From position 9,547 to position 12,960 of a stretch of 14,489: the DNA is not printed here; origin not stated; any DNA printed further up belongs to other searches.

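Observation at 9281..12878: Orphan tandem-fused HdrA-MvhD-HdrA protein plus stand-alone MvhD, with a perfect consensus promoter and no HdrBC or hydrogenase partner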

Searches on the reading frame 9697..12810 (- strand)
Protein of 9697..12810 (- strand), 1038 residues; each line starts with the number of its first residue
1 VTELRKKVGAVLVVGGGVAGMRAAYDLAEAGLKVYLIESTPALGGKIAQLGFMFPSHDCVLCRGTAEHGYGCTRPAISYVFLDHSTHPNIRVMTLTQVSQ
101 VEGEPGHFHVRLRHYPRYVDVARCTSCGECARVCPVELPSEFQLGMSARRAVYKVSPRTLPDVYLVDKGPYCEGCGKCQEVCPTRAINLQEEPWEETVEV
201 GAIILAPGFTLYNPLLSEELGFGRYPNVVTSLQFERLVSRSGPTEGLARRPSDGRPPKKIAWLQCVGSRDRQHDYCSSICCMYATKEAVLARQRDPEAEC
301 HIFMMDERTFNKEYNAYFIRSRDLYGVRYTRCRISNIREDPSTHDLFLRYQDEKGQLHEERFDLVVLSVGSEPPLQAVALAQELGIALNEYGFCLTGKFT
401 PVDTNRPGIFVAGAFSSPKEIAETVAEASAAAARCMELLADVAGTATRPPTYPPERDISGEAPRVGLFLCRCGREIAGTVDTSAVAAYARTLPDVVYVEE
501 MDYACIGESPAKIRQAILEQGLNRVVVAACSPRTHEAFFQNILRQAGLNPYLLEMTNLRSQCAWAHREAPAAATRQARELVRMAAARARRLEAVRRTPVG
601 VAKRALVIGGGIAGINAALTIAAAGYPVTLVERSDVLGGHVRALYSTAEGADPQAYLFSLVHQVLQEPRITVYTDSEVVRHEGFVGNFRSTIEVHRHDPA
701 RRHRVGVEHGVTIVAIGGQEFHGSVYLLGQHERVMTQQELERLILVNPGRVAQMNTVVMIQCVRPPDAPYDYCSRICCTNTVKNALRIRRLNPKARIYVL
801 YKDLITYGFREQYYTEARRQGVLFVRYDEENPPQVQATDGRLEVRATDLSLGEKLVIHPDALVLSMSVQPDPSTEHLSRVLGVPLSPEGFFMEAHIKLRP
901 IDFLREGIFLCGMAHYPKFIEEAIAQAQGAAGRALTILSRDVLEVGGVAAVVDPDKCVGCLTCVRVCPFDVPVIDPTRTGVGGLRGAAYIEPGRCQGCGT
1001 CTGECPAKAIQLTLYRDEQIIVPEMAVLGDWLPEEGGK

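Call 8: search_protein_families(library=pfam, proteins=[window:9697-12810:-], max_evalue=0.01)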
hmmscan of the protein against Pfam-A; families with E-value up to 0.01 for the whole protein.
window:9697-12810:- (1038 aa): 30 families (the best 25 are shown)
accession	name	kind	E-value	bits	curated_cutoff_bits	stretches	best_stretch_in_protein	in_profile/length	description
PF07992.20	Pyr_redox_2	-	2.7e-22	80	26.1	3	605-681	3-78/291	Pyridine nucleotide-disulphide oxidoreductase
PF00037.32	Fer4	-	9e-22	76.4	21.1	4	951-971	2-22/24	4Fe-4S binding domain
PF12831.13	FAD_oxidored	-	1.3e-17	64.7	27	2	11-48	2-39/416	FAD dependent oxidoreductase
PF13237.11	Fer4_10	-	7.2e-17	61.5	25.5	4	119-183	4-53/53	4Fe-4S dicluster domain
PF12838.12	Fer4_7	-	1.5e-15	57.8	27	4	956-1009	1-52/52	4Fe-4S dicluster domain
PF13450.12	NAD_binding_8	-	1.1e-14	54.8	21.9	2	13-48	1-36/68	NAD(P)-binding Rossmann-like domain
PF12837.12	Fer4_6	-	1.6e-14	53.5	25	3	950-971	2-23/24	4Fe-4S binding domain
PF12797.12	Fer4_2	-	2.7e-14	52.5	24.5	3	951-969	4-22/22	4Fe-4S binding domain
PF00890.30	FAD_binding_2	-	2e-13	50.8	20.4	2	11-48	2-39/414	FAD binding domain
PF13187.11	Fer4_9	-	1.5e-12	47.8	27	2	956-1010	1-52/52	4Fe-4S dicluster domain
PF01266.30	DAO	-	2e-11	44.4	27.9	2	11-44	2-35/353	FAD dependent oxidoreductase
PF14697.11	Fer4_21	-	1.7e-10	41.3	35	1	950-1012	1-59/59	4Fe-4S dicluster domain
PF00070.33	Pyr_redox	-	5.4e-10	40.1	22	2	604-637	1-34/82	Pyridine nucleotide-disulphide oxidoreductase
PF01134.28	GIDA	-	2.7e-09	37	22.1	2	11-40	2-29/391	Glucose inhibited division protein A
PF13484.11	Fer4_16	-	1.8e-08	35.5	30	2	123-184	1-65/66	4Fe-4S double cluster binding domain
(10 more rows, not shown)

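Call 9: search_protein_families(library=ncbifam, proteins=[window:9697-12810:-], max_evalue=0.01)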
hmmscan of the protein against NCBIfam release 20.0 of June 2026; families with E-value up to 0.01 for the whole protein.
window:9697-12810:- (1038 aa): 205 families (the best 25 are shown)
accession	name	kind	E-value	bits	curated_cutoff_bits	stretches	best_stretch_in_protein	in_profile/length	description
NF040770.1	hetero_SS_HdrA2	exception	5.6e-257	854.8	1100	3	10-441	141-562/777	CoB-CoM heterodisulfide reductase HdrA2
NF041778.1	hetero_SS_HdrA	equivalog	1.3e-186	621.8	1400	3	10-442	144-573/771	ferredoxin:CoB-CoM heterodisulfide reductase subunit HdrA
NF041891.1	hdrA_Methbact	equivalog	3.5e-183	610.8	1300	3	6-440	131-557/762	ferredoxin:CoB-CoM heterodisulfide reductase subunit HdrA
NF009410.0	PRK12771.1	subfamily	3.4e-23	82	516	3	598-642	134-178/566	NAD(P)-binding protein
NF004537.0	PRK05888.1-3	equivalog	2.6e-17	63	163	2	108-192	54-135/204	NADH-quinone oxidoreductase subunit NuoI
TIGR03467.1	HpnE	equivalog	2.4e-16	60.1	283.05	2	606-647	2-43/430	hydroxysqualene dehydroxylase HpnE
TIGR03997.1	mycofact_OYE_2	equivalog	3.3e-15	55.5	793.15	2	591-650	368-427/645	mycofactocin system FadH/OYE family oxidoreductase 2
TIGR01971.1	NuoI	subfamily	3.4e-15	55.7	113.05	2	955-1013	42-101/121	NADH-quinone oxidoreductase, chain I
NF045637.1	carotdesatCrtDProt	equivalog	7.4e-15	54.4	580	2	606-652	2-48/485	1-hydroxycarotenoid 3,4-desaturase CrtD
NF041087.1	bile_acid_BaiCD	equivalog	1e-13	50.3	825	2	601-642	379-420/642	bile acid Fe-S flavoenzyme BaiCD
TIGR00403.1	ndhI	equivalog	2.2e-13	50.2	302.35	2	954-1013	61-122/183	NAD(P)H-quinone oxidoreductase subunit I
NF010590.0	PRK13984.1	equivalog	6.4e-13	47.7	946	2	5-47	285-327/611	putative oxidoreductase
NF005560.0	PRK07233.1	equivalog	6.6e-13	48.3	252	2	11-50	3-42/435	hypothetical protein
NF045599.1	bili_reduct_long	exception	7e-13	47.7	750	2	598-642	377-421/641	bilirubin reductase, long form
NF040864.1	HgcB_ferredoxin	equivalog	8.7e-13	47.9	99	1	952-1012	11-63/93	mercury methylation ferredoxin HgcB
NF007202.0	PRK09623.1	equivalog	5.6e-12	45.9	166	2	948-1012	44-100/105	3-methyl-2-oxobutanoate dehydrogenase subunit delta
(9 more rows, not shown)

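Call 11: find_homologous_proteins(query=window:9697-12810:-, max_evalue=1e-10)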
Query window:9697-12810:- (1038 aa): 7996 proteins with E <= 1e-10 among 8000 candidates; the best 120 are listed.
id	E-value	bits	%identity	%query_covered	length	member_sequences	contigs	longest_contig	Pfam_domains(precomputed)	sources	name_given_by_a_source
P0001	0.0e+0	2257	93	100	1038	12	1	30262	PF14697.12,PF13450.13,PF07992.21,PF12837.13,PF00070.34,PF03486.21,PF12798.13,PF13484.12,PF12838.13,PF01134.29,PF12831.14,PF01946.24,PF01266.31,PF01593.31,PF12797.13,PF00890.31,PF00037.33,PF13738.13,PF01262.28,PF25160.2,PF13237.12,PF13183.12,PF13187.12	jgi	-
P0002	0.0e+0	2037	84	98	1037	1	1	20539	PF14697.12,PF17179.10,PF13450.13,PF07992.21,PF12837.13,PF00070.34,PF03486.21,PF12798.13,PF13484.12,PF12838.13,PF01134.29,PF12831.14,PF01946.24,PF01266.31,PF12797.13,PF00890.31,PF00037.33,PF13738.13,PF13237.12,PF13183.12,PF13187.12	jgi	jgi:heterodisulfide reductase subunit A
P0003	0.0e+0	2028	84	98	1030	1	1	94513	PF14697.12,PF13450.13,PF07992.21,PF12837.13,PF00070.34,PF03486.21,PF13484.12,PF12838.13,PF13534.12,PF01134.29,PF12831.14,PF01946.24,PF01266.31,PF12797.13,PF00890.31,PF00037.33,PF13738.13,PF13237.12,PF13183.12,PF13187.12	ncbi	-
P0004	0.0e+0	2000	83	98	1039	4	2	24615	PF14697.12,PF13450.13,PF07992.21,PF12837.13,PF00070.34,PF03486.21,PF13484.12,PF12838.13,PF01134.29,PF12831.14,PF01266.31,PF01593.31,PF12797.13,PF00890.31,PF00037.33,PF13738.13,PF13237.12,PF13183.12,PF13187.12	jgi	-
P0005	0.0e+0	1991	82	98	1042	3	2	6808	PF14697.12,PF13450.13,PF07992.21,PF12837.13,PF00070.34,PF03486.21,PF13484.12,PF12838.13,PF01134.29,PF12831.14,PF01946.24,PF01266.31,PF01593.31,PF12797.13,PF00890.31,PF00037.33,PF13738.13,PF25160.2,PF13237.12,PF13183.12,PF13187.12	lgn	-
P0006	0.0e+0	1984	82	98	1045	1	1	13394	PF14697.12,PF13450.13,PF07992.21,PF12837.13,PF00070.34,PF03486.21,PF13484.12,PF12838.13,PF13534.12,PF01134.29,PF01494.26,PF12831.14,PF01946.24,PF01266.31,PF01593.31,PF12797.13,PF00890.31,PF00037.33,PF13738.13,PF01262.28,PF13237.12,PF13187.12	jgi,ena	-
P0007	0.0e+0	1964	83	98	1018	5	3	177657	PF14697.12,PF13450.13,PF07992.21,PF12837.13,PF12798.13,PF13484.12,PF12838.13,PF13534.12,PF12831.14,PF01266.31,PF12797.13,PF00890.31,PF00037.33,PF13237.12,PF13183.12,PF13187.12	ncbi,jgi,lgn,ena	-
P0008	0.0e+0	1958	82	98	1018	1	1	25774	PF14697.12,PF13450.13,PF07992.21,PF12837.13,PF00070.34,PF12798.13,PF13484.12,PF12838.13,PF12831.14,PF01266.31,PF01593.31,PF12797.13,PF00890.31,PF00037.33,PF25160.2,PF13237.12,PF13183.12,PF13187.12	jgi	jgi:heterodisulfide reductase subunit A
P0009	0.0e+0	1503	62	99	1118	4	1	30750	PF14697.12,PF17179.10,PF13450.13,PF07992.21,PF12837.13,PF00070.34,PF03486.21,PF12798.13,PF13484.12,PF12838.13,PF13534.12,PF01134.29,PF12831.14,PF01946.24,PF01266.31,PF01593.31,PF12797.13,PF00890.31,PF00037.33,PF13738.13,PF13237.12,PF13183.12,PF13187.12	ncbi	-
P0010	0.0e+0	1500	62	99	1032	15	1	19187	PF14697.12,PF13450.13,PF07992.21,PF12837.13,PF00070.34,PF03486.21,PF13484.12,PF12838.13,PF01134.29,PF01494.26,PF12831.14,PF01946.24,PF01266.31,PF01593.31,PF12797.13,PF00890.31,PF00037.33,PF13237.12,PF13183.12,PF13187.12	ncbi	ncbi:MAG: FAD-dependent oxidoreductase [Anaerolineae bacterium]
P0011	0.0e+0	1496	61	99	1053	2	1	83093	PF14697.12,PF13450.13,PF07992.21,PF12837.13,PF03486.21,PF12798.13,PF13484.12,PF12838.13,PF01134.29,PF01494.26,PF12831.14,PF01946.24,PF01266.31,PF12797.13,PF00890.31,PF00037.33,PF13237.12,PF13183.12,PF13187.12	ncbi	ncbi:MAG: FAD-dependent oxidoreductase [Anaerolineae bacterium]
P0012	0.0e+0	1487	62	97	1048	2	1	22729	PF14697.12,PF13450.13,PF07992.21,PF12837.13,PF00070.34,PF03486.21,PF12798.13,PF13484.12,PF12838.13,PF13459.12,PF01134.29,PF12831.14,PF01946.24,PF01266.31,PF01593.31,PF12797.13,PF00890.31,PF00037.33,PF13237.12,PF13183.12,PF13187.12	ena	-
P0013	0.0e+0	1482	60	97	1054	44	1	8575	PF14697.12,PF13450.13,PF07992.21,PF12837.13,PF00070.34,PF03486.21,PF12798.13,PF13484.12,PF12838.13,PF01134.29,PF12831.14,PF01266.31,PF12797.13,PF00890.31,PF00037.33,PF13738.13,PF13237.12,PF13183.12,PF13187.12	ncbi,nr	ncbi:MAG: FAD-dependent oxidoreductase [Anaerolineae bacterium]|nr:FAD-dependent oxidoreductase [Ana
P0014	0.0e+0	1481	61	99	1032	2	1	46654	PF14697.12,PF13450.13,PF07992.21,PF12837.13,PF00070.34,PF03486.21,PF13484.12,PF12838.13,PF01134.29,PF01494.26,PF12831.14,PF01946.24,PF01266.31,PF01593.31,PF12797.13,PF00890.31,PF00037.33,PF01262.28,PF13237.12,PF13183.12,PF13187.12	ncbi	ncbi:MAG: FAD-dependent oxidoreductase [Anaerolineae bacterium]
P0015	0.0e+0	1477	61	99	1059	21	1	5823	PF14697.12,PF13450.13,PF07992.21,PF12837.13,PF03486.21,PF12798.13,PF13484.12,PF12838.13,PF01134.29,PF12831.14,PF01946.24,PF01266.31,PF12797.13,PF00890.31,PF00037.33,PF13738.13,PF13237.12,PF13183.12,PF13187.12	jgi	jgi:heterodisulfide reductase subunit A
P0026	0.0e+0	1451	60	99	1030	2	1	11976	PF14697.12,PF13450.13,PF07992.21,PF12837.13,PF00070.34,PF03486.21,PF13484.12,PF12838.13,PF13534.12,PF01134.29,PF01494.26,PF12831.14,PF01946.24,PF01266.31,PF01593.31,PF12797.13,PF00890.31,PF00037.33,PF13237.12,PF13187.12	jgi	-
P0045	0.0e+0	1422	60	97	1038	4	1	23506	PF14697.12,PF13450.13,PF07992.21,PF12837.13,PF00070.34,PF03486.21,PF13484.12,PF12838.13,PF13534.12,PF01134.29,PF01494.26,PF12831.14,PF01946.24,PF01266.31,PF01593.31,PF12797.13,PF00890.31,PF00037.33,PF13738.13,PF01262.28,PF13237.12,PF13183.12,PF13187.12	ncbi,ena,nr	ncbi:MAG TPA: CoB--CoM heterodisulfide reductase iron-sulfur subunit A family protein [Chloroflexi b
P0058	0.0e+0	1415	59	97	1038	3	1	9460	PF14697.12,PF13450.13,PF07992.21,PF12837.13,PF00070.34,PF03486.21,PF13484.12,PF12838.13,PF13534.12,PF01134.29,PF01494.26,PF12831.14,PF01946.24,PF01266.31,PF01593.31,PF12797.13,PF00890.31,PF00037.33,PF13738.13,PF01262.28,PF13237.12,PF13183.12,PF13187.12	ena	-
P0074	0.0e+0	1408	58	97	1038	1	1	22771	PF14697.12,PF13450.13,PF07992.21,PF12837.13,PF00070.34,PF03486.21,PF13484.12,PF12838.13,PF01134.29,PF12831.14,PF01946.24,PF01266.31,PF12797.13,PF00890.31,PF00037.33,PF13738.13,PF13237.12,PF13183.12,PF13187.12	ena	-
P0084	0.0e+0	1404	59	98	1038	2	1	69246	PF14697.12,PF13450.13,PF07992.21,PF12837.13,PF00070.34,PF03486.21,PF13484.12,PF12838.13,PF01134.29,PF01494.26,PF12831.14,PF01946.24,PF01266.31,PF01593.31,PF12797.13,PF00890.31,PF00037.33,PF13738.13,PF13237.12,PF13183.12,PF13187.12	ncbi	-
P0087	0.0e+0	1403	59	97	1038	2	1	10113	PF14697.12,PF13450.13,PF07992.21,PF12837.13,PF00070.34,PF03486.21,PF12798.13,PF13484.12,PF12800.13,PF01266.31,PF00890.31,PF13738.13,PF13237.12,PF12838.13,PF01134.29,PF01494.26,PF12831.14,PF01946.24,PF01593.31,PF12797.13,PF00037.33,PF01262.28,PF13183.12,PF13187.12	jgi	-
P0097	0.0e+0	1402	59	97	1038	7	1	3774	PF14697.12,PF13450.13,PF07992.21,PF12837.13,PF00070.34,PF03486.21,PF12798.13,PF13484.12,PF12800.13,PF01266.31,PF00890.31,PF13738.13,PF13237.12,PF12838.13,PF01134.29,PF01494.26,PF12831.14,PF01946.24,PF01593.31,PF12797.13,PF00037.33,PF01262.28,PF13183.12,PF13187.12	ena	-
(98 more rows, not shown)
